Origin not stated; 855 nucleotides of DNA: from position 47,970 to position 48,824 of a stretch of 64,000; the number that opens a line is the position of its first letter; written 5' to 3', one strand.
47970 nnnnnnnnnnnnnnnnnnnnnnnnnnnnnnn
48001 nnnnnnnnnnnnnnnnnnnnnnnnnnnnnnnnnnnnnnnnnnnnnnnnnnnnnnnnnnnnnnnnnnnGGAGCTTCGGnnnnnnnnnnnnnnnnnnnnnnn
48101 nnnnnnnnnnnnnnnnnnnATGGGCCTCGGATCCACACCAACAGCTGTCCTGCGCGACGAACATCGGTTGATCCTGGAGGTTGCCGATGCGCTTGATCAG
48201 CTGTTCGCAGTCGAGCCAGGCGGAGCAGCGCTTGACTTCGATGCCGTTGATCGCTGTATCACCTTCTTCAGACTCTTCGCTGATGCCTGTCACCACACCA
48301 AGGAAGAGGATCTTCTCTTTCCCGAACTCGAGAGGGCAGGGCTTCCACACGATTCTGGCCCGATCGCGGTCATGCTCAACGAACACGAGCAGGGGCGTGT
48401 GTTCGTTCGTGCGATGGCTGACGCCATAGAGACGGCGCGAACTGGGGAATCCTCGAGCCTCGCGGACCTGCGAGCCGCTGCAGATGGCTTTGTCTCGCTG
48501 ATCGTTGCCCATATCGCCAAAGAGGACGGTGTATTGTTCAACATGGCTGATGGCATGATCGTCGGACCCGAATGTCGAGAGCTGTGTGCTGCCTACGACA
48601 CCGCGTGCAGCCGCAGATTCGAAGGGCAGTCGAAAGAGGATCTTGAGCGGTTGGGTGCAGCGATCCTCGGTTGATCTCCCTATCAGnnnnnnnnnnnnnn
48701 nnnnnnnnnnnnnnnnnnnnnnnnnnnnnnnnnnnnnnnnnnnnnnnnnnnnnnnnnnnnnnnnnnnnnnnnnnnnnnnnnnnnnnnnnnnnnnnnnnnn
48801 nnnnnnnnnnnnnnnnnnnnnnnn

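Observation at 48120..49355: Hemerythrin-like protein convergent with a PAS-LuxR regulator bearing a five-cysteine cluster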

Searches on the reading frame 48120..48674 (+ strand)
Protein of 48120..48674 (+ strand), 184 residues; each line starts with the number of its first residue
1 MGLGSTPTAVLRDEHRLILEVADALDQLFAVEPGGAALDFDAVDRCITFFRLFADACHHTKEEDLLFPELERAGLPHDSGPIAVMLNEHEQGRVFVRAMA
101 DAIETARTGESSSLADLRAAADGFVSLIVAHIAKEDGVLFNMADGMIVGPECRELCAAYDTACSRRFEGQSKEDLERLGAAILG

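Call 3: search_protein_families(library=pfam, proteins=[window:48120-48674:+], max_evalue=0.01)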
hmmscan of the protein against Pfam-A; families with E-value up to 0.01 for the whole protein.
window:48120-48674:+ (184 aa): 1 family
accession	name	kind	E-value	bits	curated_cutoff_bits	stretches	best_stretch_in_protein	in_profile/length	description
PF01814.28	Hemerythrin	-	3.3e-21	76.5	25.3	1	6-143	1-127/127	Hemerythrin HHE cation binding domain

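Call 4: search_protein_families(library=ncbifam, proteins=[window:48120-48674:+], max_evalue=0.01)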
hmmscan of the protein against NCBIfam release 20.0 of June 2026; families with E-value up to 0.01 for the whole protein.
window:48120-48674:+ (184 aa): 3 families
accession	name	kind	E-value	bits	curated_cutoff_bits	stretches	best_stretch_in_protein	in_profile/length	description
NF008221.0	PRK10992.1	equivalog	2.7e-06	27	254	1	57-143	128-216/220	iron-sulfur cluster repair protein YtfE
NF041614.1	FeSrepair_DnrN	equivalog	0.00013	22.3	300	1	57-141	66-152/157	iron-sulfur cluster repair protein DnrN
TIGR03652.1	FeS_repair_RIC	equivalog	0.00058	19.7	204.7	1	58-142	125-215/216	iron-sulfur cluster repair di-iron protein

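Call 31: find_homologous_proteins(query=window:48120-48674:+, max_evalue=0.00001)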
Query window:48120-48674:+ (184 aa): 1191 proteins with E <= 0.00001 among 2025 candidates; the best 120 are listed.
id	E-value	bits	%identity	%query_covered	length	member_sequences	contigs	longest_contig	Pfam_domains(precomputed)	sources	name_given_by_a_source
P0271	4.5e-115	400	100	100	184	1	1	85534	PF01814.29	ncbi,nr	ncbi:MAG: hemerythrin domain-containing protein [Actinomycetia bacterium]|nr:hemerythrin domain-cont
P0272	2.2e-89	316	78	100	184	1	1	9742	PF01814.29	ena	-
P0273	1.3e-83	297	74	96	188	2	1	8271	PF01814.29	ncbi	ncbi:MAG: hemerythrin domain-containing protein [Acidimicrobiia bacterium]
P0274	1.3e-83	297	73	99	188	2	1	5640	PF01814.29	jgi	-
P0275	6.8e-83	295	74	99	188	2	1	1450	PF01814.29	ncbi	-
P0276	1.6e-82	294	75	99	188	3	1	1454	PF01814.29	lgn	-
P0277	2.4e-81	290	72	99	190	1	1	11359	PF01814.29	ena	-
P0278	7.0e-81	288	72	99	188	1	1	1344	PF01814.29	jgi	-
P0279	1.6e-80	287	72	99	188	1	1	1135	PF01814.29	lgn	-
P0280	5.7e-80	285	72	99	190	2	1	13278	PF01814.29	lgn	-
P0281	6.2e-80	285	72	97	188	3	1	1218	PF01814.29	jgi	-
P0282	1.1e-79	284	71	99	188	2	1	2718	PF01814.29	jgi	-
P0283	1.6e-79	284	73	99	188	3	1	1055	PF01814.29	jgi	-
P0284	8.4e-79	281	70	99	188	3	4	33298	PF01814.29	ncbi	-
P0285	1.4e-77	277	72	99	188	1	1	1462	PF01814.29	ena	-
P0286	2.4e-77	277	70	99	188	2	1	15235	PF01814.29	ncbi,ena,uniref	ncbi:hypothetical protein MNBD_ACTINO01-10 [hydrothermal vent metagenome]|uniref:Hemerythrin-like do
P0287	3.5e-75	270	72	97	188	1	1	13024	PF01814.29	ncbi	-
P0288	1.3e-74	268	69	97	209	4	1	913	PF01814.29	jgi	-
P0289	1.5e-74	268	69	98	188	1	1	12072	PF01814.29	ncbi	-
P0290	2.5e-74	267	70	97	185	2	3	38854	PF01814.29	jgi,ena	-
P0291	4.2e-73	263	68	97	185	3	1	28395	PF01814.29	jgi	-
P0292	6.5e-73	262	67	97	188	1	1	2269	PF01814.29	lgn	-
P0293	3.8e-72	260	68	98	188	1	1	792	PF01814.29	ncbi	-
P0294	8.1e-72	259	68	97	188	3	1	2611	PF01814.29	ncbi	-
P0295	8.8e-72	259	68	97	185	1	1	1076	PF01814.29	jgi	jgi:hemerythrin-like domain-containing protein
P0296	1.7e-71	258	66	97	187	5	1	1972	PF01814.29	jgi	jgi:hemerythrin-like domain-containing protein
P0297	1.9e-71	257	66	96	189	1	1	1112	PF01814.29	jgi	-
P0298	2.3e-71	257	67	97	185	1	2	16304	PF01814.29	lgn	-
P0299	7.3e-71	256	66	97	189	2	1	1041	PF01814.29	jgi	jgi:hemerythrin-like domain-containing protein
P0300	9.1e-71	255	66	97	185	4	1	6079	PF01814.29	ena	-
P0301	2.8e-70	254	67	97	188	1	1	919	PF01814.29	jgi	-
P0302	2.8e-70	254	65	99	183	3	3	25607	PF01814.29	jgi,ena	-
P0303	5.7e-70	253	64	97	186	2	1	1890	PF01814.29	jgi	jgi:hemerythrin-like domain-containing protein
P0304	8.3e-70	252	66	97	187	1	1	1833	PF01814.29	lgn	-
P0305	8.4e-70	252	65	99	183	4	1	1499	PF01814.29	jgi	-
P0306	1.1e-69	252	65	99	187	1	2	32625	PF01814.29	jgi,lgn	-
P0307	1.1e-69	252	64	98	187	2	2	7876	PF01814.29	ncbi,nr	ncbi:MAG: hemerythrin [bacterium]|nr:hemerythrin [bacterium]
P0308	1.1e-69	252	65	97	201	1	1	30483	PF01814.29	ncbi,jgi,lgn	-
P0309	1.3e-69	252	64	99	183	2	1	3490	PF01814.29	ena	-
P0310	1.3e-69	251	67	97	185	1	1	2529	PF01814.29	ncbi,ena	-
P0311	1.5e-69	251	66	97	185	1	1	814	PF01814.29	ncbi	-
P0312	1.8e-69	251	66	98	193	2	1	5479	PF01814.29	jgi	-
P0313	2.5e-69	251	67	97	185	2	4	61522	PF01814.29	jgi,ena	-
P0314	4.0e-69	250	67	97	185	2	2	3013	PF01814.29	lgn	-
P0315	5.9e-69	249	67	95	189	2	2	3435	PF01814.29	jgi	jgi:hemerythrin-like domain-containing protein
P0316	6.6e-69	249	66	97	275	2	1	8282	PF01814.29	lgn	-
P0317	1.2e-68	248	66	97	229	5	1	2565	PF01814.29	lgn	-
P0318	1.6e-68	248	66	95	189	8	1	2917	PF01814.29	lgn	-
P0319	2.0e-68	248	65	97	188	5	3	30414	PF01814.29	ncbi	-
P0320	2.2e-68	248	64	98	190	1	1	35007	PF01814.29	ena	-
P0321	3.1e-68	247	65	97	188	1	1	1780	PF01814.29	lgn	-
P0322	3.2e-68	247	65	97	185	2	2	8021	PF01814.29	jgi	-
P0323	3.3e-68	247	66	97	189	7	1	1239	PF01814.29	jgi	jgi:hemerythrin-like domain-containing protein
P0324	5.0e-68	246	66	97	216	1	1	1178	PF01814.29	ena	-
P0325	6.7e-68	246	64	99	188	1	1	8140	PF01814.29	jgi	jgi:hemerythrin-like domain-containing protein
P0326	7.9e-68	246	65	97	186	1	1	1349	PF01814.29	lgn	-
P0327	1.1e-67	245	64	97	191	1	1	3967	PF01814.29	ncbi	-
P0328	1.1e-67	245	64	97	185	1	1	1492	PF01814.29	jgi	jgi:hemerythrin-like domain-containing protein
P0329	1.3e-67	245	65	97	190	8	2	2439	PF01814.29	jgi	jgi:hemerythrin-like domain-containing protein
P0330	1.3e-67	245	66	97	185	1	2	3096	PF01814.29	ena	-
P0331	1.5e-67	245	64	97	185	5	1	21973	PF01814.29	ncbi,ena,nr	ncbi:MAG: hemerythrin domain-containing protein [Actinomycetota bacterium]|nr:hemerythrin domain-con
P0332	2.6e-67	244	64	97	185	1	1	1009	PF01814.29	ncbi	-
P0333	4.1e-67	243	65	97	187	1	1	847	PF01814.29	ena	-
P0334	8.8e-67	242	62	95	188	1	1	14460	PF01814.29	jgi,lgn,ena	-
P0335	1.5e-66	241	64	99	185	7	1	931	PF01814.29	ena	-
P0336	3.2e-66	240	63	97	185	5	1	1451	PF01814.29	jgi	jgi:hemerythrin-like domain-containing protein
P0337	3.7e-66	240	62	97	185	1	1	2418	PF01814.29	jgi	jgi:hemerythrin-like domain-containing protein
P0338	4.1e-66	240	60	99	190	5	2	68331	PF01814.29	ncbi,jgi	jgi:hemerythrin-like domain-containing protein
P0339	4.6e-66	240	65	97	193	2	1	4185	PF01814.29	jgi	-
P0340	7.0e-66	239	63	97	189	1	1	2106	PF01814.29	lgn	-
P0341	8.0e-66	239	64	97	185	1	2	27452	PF01814.29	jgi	-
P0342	1.2e-65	239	63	96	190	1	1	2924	PF01814.29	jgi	jgi:hemerythrin-like domain-containing protein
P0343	1.3e-65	238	61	97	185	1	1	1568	PF01814.29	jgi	jgi:hemerythrin-like domain-containing protein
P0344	1.4e-65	238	64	97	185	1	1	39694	PF01814.29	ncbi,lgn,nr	ncbi:MAG: hemerythrin domain-containing protein [Acidimicrobiia bacterium]|nr:MAG: hemerythrin domai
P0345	1.6e-65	238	63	97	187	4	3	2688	PF01814.29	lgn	-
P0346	1.7e-65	238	62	99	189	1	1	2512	PF01814.29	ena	-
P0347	2.7e-65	237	60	97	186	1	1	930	PF01814.29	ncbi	-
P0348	3.4e-65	237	63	97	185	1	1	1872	PF01814.29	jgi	jgi:hemerythrin-like domain-containing protein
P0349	9.7e-65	236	61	98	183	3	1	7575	PF01814.29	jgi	jgi:hemerythrin-like domain-containing protein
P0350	1.0e-64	236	62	95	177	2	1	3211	PF01814.29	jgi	-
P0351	1.1e-64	235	63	97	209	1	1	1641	PF01814.29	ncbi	-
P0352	1.7e-64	235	61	97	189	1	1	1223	PF01814.29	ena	-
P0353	1.8e-64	235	60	97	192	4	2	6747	PF01814.29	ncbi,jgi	-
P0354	2.4e-64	234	63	97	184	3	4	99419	PF01814.29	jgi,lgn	jgi:hemerythrin-like domain-containing protein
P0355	5.7e-64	233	61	98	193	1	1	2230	PF01814.29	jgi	jgi:hemerythrin-like domain-containing protein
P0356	7.6e-64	233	59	97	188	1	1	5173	PF01814.29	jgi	jgi:hemerythrin-like domain-containing protein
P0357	8.3e-64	233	62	97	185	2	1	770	PF01814.29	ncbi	-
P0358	8.7e-64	233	63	97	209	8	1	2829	PF01814.29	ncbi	-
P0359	1.2e-63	232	61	97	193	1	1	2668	PF01814.29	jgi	jgi:hemerythrin-like domain-containing protein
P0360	1.4e-63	232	60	97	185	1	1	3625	PF01814.29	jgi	jgi:hemerythrin-like domain-containing protein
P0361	1.5e-63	232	60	99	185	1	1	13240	PF01814.29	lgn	-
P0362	1.6e-63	232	59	99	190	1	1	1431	PF01814.29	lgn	-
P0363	2.0e-63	231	60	97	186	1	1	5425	PF01814.29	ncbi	-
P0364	2.2e-63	231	61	97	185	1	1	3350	PF01814.29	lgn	-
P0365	2.5e-63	231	61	97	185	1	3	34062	PF01814.29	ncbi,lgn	-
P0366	3.8e-63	230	57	100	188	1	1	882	PF01814.29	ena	-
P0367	4.9e-63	230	60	98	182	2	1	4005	PF01814.29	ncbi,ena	-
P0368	5.5e-63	230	60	97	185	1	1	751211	PF01814.29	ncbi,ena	-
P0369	8.4e-63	229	59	97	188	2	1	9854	PF01814.29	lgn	-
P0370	1.1e-62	229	61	97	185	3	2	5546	PF01814.29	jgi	jgi:hemerythrin-like domain-containing protein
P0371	1.4e-62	229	59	97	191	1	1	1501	PF01814.29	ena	-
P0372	1.6e-62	228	59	100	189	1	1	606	PF01814.29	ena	-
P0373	1.7e-62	228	61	95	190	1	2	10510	PF01814.29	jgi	jgi:hemerythrin-like domain-containing protein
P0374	1.8e-62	228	60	97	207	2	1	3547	PF01814.29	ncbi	-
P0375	2.7e-62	228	58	97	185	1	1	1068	PF01814.29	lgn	-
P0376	3.8e-62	227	61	99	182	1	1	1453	PF01814.29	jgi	jgi:hemerythrin-like domain-containing protein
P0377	8.6e-62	226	58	97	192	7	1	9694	PF01814.29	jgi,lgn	jgi:hemerythrin-like domain-containing protein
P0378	1.0e-61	226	63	96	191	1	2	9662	PF01814.29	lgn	-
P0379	1.0e-61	226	62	95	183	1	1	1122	PF01814.29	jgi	jgi:hemerythrin-like domain-containing protein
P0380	1.1e-61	226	62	97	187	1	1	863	PF01814.29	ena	-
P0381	1.1e-61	226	69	83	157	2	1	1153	PF01814.29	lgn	-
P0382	1.2e-61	226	59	97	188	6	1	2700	PF01814.29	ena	-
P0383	1.6e-61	225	60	97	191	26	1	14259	PF01814.29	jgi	jgi:hemerythrin-like domain-containing protein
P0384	1.7e-61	225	57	98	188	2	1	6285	PF01814.29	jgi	jgi:hemerythrin-like domain-containing protein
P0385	1.8e-61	225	58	97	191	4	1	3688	PF01814.29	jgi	jgi:hemerythrin-like domain-containing protein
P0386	1.9e-61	225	59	95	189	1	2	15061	PF01814.29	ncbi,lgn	ncbi:MAG: hemerythrin domain-containing protein [Gemmatimonadota bacterium]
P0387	2.4e-61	225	57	97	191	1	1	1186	PF01814.29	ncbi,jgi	-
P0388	2.4e-61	225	61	93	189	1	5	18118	PF01814.29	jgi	jgi:hemerythrin-like domain-containing protein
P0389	2.7e-61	224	59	97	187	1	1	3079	PF01814.29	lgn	-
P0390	2.8e-61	224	57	99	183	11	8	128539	PF01814.29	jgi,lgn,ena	-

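Call 48: find_encoding_contigs(protein=P0368, flank=6000, max_places=2)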
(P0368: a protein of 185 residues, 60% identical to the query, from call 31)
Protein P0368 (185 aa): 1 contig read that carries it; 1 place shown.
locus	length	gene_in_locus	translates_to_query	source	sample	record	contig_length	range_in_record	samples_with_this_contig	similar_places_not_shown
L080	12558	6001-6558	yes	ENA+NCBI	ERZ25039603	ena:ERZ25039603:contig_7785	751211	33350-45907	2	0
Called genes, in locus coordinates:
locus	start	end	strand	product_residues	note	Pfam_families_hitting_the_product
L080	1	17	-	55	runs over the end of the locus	-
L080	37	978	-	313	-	PF00482:T2SSF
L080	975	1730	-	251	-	PF00482:T2SSF (weak)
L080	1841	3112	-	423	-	PF00437:T2SSE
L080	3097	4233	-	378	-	-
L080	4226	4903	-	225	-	PF08666:SAF, PF16976:RcpC (weak)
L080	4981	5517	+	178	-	-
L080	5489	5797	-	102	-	PF00376:MerR (weak), PF12728:HTH_17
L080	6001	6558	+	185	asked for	PF01814:Hemerythrin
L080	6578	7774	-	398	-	-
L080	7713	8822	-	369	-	PF04055:Radical_SAM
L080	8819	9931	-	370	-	PF21948:LplA-B_cat, PF03099:BPL_LplA_LipB (weak)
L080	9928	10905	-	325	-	PF04055:Radical_SAM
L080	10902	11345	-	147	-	PF01597:GCV_H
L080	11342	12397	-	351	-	PF21948:LplA-B_cat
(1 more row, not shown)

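Call 49: find_encoding_contigs(protein=P0390, flank=6000, max_places=3)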
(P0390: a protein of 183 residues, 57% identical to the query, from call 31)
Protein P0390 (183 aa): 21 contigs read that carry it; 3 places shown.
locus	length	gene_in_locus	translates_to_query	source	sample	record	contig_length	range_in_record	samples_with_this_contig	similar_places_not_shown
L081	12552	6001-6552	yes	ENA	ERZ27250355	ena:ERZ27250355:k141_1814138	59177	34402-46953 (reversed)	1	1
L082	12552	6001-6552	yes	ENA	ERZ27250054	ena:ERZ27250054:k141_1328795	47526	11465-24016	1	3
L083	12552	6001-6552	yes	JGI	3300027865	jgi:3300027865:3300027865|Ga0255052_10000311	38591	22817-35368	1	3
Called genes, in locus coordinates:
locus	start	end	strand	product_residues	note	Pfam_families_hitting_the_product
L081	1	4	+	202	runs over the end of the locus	PF08534:Redoxin (weak), PF00578:AhpC-TSA (faint)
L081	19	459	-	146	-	PF02502:LacAB_rpiB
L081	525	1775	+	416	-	PF00275:EPSP_synthase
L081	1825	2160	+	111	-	PF01106:NifU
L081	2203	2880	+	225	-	PF03308:MeaB, PF03193:RsgA_GTPase (faint), PF00009:GTP_EFTU (faint), PF01926:MMR_HSR1 (faint), PF02492:cobW (weak)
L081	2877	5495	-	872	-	PF01326:PPDK_N, PF00391:PEP-utilizers, PF02896:PEP-utilizers_C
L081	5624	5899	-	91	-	-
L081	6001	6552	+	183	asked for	PF01814:Hemerythrin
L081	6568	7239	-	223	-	PF13426:PAS_9 (weak), PF08281:Sigma70_r4_2 (weak), PF00196:GerE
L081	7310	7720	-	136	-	PF01042:Ribonuc_L-PSP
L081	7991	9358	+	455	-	PF00291:PALP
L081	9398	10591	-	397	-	PF00108:Thiolase_N, PF02803:Thiolase_C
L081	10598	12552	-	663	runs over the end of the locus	PF02737:3HCDH_N, PF00725:3HCDH (faint), PF00378:ECH_1, PF16113:ECH_2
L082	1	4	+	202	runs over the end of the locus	PF08534:Redoxin (weak), PF00578:AhpC-TSA (faint)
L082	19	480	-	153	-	PF02502:LacAB_rpiB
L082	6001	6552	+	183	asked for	PF01814:Hemerythrin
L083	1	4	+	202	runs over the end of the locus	PF08534:Redoxin (weak), PF00578:AhpC-TSA (faint)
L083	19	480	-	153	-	PF02502:LacAB_rpiB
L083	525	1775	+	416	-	PF00275:EPSP_synthase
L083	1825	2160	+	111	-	PF01106:NifU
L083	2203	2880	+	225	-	PF03308:MeaB, PF03193:RsgA_GTPase (faint), PF00009:GTP_EFTU (faint), PF01926:MMR_HSR1 (faint), PF02492:cobW (weak)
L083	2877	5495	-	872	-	PF01326:PPDK_N, PF00391:PEP-utilizers, PF02896:PEP-utilizers_C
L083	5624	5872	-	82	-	-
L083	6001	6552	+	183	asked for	PF01814:Hemerythrin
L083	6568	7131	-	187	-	PF13426:PAS_9 (weak), PF08281:Sigma70_r4_2 (weak), PF00196:GerE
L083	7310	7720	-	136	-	PF01042:Ribonuc_L-PSP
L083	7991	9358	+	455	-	PF00291:PALP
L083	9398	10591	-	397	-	PF00108:Thiolase_N, PF02803:Thiolase_C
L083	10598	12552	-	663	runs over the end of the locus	PF02737:3HCDH_N, PF00725:3HCDH (faint), PF00378:ECH_1, PF16113:ECH_2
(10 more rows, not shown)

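Call 55: search_solved_structures(query=A2, max_evalue=1, show_alignments=2)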
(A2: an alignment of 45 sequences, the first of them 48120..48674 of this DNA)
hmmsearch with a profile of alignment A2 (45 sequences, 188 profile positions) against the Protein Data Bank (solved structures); distinct sequences matched with E-value up to 1: 9.
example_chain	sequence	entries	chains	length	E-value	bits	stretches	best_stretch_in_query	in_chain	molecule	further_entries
7bhc_A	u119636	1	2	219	8.3e-09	38.6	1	59-143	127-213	Iron-sulfur cluster repair protein YtfE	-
7bha_A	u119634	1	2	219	8.6e-09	38.5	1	59-143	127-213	Iron-sulfur cluster repair protein YtfE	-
5fnn_A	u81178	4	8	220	8.7e-09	38.5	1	59-143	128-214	IRON-SULFUR CLUSTER REPAIR PROTEIN YTFE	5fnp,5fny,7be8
7bhb_A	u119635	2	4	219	2.2e-07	33.9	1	59-143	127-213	Iron-sulfur cluster repair protein YtfE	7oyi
3cax_A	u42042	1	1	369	0.00039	23.3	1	11-153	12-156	Uncharacterized protein PF0695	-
2whl_A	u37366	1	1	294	0.35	13.7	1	100-147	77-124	BETA-MANNANASE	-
2whj_A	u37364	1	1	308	0.37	13.6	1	100-147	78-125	BETA-MANNANASE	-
3jug_A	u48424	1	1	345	0.67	12.8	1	100-147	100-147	Beta-mannanase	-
3m8j_A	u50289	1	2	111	0.82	12.5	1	123-163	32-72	FocB protein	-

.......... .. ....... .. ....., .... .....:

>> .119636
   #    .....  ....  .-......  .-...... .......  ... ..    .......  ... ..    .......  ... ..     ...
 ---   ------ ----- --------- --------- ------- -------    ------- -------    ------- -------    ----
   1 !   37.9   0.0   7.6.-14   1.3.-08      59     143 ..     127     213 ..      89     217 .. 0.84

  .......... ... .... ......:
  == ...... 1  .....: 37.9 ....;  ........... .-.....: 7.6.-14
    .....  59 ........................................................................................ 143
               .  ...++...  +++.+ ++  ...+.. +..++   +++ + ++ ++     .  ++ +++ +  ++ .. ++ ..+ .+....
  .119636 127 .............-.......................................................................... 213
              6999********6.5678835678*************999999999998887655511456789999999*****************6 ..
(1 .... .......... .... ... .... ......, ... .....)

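Call 59: predict_structure(alignment_id=A2)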
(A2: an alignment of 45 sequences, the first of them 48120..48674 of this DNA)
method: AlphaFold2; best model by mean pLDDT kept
length: 184 residues; sequences in the alignment: 45
mean_pLDDT: 93.8   pTM: 0.90
mean pLDDT of the five models: 93.8, 92.1, 91.9, 91.5, 91.4
residues with pLDDT >= 90: 162; 70-90: 13; 50-70: 8; < 50: 1
segments of 3 or more residues with pLDDT < 50: none
pLDDT, mean of each block of 10 residues (from residue 1): 76 98 96 73 98 97 97 96 98 99 96 97 99 97 94 91 91 96 94
secondary structure, 60 per line:
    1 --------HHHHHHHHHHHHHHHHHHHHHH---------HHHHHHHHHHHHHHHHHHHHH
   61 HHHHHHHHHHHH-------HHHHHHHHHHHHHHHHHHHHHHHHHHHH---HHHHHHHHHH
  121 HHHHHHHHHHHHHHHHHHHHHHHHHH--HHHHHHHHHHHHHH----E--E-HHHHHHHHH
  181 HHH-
elements in order: H9-30 H40-72 H80-107 H111-146 H149-162 H172-183
